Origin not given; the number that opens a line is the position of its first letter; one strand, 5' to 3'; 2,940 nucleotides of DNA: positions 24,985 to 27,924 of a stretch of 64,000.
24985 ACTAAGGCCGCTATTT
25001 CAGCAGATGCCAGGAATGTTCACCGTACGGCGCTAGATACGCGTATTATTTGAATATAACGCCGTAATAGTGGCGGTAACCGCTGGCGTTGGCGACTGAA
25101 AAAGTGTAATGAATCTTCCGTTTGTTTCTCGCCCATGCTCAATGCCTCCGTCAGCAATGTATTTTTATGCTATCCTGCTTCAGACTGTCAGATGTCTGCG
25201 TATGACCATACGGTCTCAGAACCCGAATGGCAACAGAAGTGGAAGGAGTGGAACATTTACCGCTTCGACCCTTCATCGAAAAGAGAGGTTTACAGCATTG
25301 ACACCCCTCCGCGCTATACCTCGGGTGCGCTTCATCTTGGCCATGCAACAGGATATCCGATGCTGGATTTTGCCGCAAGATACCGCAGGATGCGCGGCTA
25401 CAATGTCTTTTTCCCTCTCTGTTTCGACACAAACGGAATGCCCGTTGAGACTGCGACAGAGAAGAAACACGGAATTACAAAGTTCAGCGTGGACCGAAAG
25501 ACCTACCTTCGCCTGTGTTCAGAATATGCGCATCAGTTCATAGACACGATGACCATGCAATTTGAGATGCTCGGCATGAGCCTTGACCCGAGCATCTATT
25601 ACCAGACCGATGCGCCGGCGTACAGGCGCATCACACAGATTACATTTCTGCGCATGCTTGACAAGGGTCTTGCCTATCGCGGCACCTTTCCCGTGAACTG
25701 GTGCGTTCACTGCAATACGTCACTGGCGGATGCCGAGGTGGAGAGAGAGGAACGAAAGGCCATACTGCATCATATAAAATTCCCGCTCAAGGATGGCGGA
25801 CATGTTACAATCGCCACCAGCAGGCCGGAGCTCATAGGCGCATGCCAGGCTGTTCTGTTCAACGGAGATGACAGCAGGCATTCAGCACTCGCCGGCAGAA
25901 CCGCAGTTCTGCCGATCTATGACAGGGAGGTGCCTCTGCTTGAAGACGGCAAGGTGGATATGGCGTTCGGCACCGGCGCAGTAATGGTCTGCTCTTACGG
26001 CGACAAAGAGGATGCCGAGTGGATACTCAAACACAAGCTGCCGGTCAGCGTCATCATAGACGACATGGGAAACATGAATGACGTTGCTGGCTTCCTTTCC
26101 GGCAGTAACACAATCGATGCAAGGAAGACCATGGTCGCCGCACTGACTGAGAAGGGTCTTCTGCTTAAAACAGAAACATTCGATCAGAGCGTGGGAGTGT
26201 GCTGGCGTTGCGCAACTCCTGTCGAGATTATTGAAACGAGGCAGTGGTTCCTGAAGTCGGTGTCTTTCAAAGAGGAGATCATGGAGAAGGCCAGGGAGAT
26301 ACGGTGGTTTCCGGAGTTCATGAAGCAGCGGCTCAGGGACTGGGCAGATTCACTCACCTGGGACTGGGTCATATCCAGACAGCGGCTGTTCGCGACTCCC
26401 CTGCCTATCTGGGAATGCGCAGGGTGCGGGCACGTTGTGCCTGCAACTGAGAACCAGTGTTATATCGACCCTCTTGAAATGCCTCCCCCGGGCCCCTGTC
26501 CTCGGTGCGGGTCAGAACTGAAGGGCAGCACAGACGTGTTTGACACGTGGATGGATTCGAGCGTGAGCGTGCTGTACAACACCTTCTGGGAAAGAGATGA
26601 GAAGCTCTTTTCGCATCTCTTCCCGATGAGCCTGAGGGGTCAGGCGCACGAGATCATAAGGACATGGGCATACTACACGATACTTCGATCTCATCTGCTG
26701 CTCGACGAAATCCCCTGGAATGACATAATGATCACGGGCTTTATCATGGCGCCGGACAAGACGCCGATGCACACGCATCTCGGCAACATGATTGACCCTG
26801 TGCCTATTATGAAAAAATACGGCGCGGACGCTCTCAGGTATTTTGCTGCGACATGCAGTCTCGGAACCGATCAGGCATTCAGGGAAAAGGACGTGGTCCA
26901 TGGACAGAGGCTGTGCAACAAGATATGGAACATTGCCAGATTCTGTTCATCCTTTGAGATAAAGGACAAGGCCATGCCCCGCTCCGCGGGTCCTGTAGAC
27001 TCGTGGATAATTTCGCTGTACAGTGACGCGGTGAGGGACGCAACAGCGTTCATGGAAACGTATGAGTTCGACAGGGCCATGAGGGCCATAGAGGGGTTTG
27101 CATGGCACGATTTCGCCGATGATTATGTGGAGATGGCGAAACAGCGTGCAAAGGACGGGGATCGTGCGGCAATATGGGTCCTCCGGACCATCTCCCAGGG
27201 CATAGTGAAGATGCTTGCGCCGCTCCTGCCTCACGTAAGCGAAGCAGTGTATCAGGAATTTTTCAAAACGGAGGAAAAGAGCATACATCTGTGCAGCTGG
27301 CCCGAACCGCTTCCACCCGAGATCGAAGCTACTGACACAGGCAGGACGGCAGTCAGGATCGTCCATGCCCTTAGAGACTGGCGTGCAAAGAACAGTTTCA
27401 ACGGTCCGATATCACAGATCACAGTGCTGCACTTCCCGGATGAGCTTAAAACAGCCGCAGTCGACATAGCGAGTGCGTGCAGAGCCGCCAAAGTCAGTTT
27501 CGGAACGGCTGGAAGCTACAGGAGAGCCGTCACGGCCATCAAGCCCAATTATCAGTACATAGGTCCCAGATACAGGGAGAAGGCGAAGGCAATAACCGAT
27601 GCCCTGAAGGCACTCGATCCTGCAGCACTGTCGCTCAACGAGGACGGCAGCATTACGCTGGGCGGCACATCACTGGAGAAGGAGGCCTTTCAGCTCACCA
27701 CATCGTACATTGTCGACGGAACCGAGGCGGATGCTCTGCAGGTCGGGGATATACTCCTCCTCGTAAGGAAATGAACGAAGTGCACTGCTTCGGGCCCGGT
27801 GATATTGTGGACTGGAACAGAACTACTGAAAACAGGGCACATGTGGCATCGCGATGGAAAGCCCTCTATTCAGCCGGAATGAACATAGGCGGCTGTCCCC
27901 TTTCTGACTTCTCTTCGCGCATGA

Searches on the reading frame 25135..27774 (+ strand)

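Call 44: search_protein_families(library=ncbifam, proteins=[window:25135-27774:+], max_evalue=0.001)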
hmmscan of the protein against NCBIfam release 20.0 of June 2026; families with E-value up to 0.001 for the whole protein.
window:25135-27774:+ (879 aa): 15 families
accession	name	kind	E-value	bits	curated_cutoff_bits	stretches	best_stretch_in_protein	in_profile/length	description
NF009687.0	PRK13208.1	equivalog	2.3e-273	909.2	738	1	22-791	9-790/801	valine--tRNA ligase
TIGR00422.1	valS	equivalog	1.6e-206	688.2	612.1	1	21-829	3-829/863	valine--tRNA ligase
NF000540.1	alt_ValS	exception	1.2e-170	569.4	900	2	117-783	120-822/827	valine--tRNA ligase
NF004349.1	PRK05729.1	equivalog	1.7e-149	499.7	704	1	22-756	3-731/860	valine--tRNA ligase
NF011492.0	PRK14900.1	equivalog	1.6e-108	364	1783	1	21-754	11-757/1044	valine--tRNA ligase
TIGR00392.1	ileS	equivalog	4.8e-108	362.5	621.4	2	273-764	318-849/861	isoleucine--tRNA ligase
NF000258.1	MupB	exception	1.4e-63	215.1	1900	2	278-724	308-775/1033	mupirocin-resistant isoleucine--tRNA ligase MupB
NF008957.0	PRK12300.1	subfamily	1.8e-62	211.5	677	3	28-246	9-240/946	leucine--tRNA ligase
TIGR00396.1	leuS_bact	equivalog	7.6e-60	203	548.4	4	24-203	2-168/843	leucine--tRNA ligase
NF040702.1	ileS_w_GNAT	exception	2.7e-54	184.2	1999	3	26-241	20-243/1100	isoleucine--tRNA ligase, N-acetyltransferase domain-containing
NF000257.1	MupA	exception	4.7e-53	180.2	1900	2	275-750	301-801/1024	mupirocin-resistant isoleucine--tRNA ligase MupA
TIGR00395.1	leuS_arch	equivalog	2.5e-47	161.5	648.5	2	29-236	4-224/938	leucine--tRNA ligase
TIGR00398.1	metG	equivalog_domain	5.3e-30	104.6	336.35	2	55-206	3-139/530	methionine--tRNA ligase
NF008900.0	PRK12267.1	equivalog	1.7e-25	89.6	598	2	469-710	225-477/648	methionine--tRNA ligase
NF001100.0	PRK00133.1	equivalog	7.7e-20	71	587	2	61-199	15-138/676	methionine--tRNA ligase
